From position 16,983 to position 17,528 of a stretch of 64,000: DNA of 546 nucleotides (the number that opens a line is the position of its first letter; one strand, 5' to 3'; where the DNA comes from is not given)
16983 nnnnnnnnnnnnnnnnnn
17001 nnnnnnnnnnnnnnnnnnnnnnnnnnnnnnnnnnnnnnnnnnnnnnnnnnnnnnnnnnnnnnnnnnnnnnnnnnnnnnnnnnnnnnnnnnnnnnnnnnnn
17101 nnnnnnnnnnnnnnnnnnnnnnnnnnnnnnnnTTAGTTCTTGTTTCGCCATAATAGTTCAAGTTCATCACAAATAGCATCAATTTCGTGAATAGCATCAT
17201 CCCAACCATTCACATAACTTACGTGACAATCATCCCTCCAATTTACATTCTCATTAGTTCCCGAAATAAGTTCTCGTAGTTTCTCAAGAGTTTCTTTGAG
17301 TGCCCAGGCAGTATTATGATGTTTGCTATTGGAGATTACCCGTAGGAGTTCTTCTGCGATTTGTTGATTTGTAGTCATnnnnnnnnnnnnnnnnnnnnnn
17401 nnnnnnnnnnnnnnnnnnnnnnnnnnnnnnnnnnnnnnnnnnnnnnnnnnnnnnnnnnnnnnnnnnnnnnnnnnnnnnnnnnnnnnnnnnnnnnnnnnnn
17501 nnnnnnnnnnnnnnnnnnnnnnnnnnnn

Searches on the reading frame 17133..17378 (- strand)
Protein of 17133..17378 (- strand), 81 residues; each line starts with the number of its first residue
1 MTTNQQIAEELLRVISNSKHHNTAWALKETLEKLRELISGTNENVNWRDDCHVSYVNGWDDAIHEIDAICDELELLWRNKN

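Call 73: find_encoding_contigs(protein=window:17133-17378:-, flank=3000, max_places=8)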
Protein window:17133-17378:- (81 aa): 17 contigs read that carry it; 7 places shown.
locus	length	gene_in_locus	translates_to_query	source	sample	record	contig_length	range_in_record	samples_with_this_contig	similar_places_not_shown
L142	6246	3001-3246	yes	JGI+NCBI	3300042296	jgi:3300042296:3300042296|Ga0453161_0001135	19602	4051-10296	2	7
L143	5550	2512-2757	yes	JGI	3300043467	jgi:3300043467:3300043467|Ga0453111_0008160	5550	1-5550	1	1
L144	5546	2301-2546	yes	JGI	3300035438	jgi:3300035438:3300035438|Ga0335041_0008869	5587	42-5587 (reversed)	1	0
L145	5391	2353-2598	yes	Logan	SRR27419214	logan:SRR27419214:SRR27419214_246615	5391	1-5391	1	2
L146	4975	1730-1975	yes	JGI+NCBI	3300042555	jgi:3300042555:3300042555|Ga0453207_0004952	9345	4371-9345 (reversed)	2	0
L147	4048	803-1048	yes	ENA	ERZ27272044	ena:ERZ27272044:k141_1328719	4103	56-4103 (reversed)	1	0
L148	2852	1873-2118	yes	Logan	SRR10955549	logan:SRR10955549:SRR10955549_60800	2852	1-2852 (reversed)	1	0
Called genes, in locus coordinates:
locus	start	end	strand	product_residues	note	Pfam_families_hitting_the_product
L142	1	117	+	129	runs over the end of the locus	-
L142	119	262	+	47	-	-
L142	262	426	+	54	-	-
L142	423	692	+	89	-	-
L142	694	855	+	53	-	-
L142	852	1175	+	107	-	-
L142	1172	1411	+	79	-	-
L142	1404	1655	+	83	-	-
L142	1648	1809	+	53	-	-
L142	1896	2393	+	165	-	-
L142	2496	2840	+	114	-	-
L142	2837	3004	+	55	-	-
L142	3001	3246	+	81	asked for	-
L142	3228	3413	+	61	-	-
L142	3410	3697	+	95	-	-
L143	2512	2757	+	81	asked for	-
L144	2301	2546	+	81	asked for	-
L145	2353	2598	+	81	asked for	-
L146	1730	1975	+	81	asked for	-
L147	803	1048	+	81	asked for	-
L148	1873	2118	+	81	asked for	-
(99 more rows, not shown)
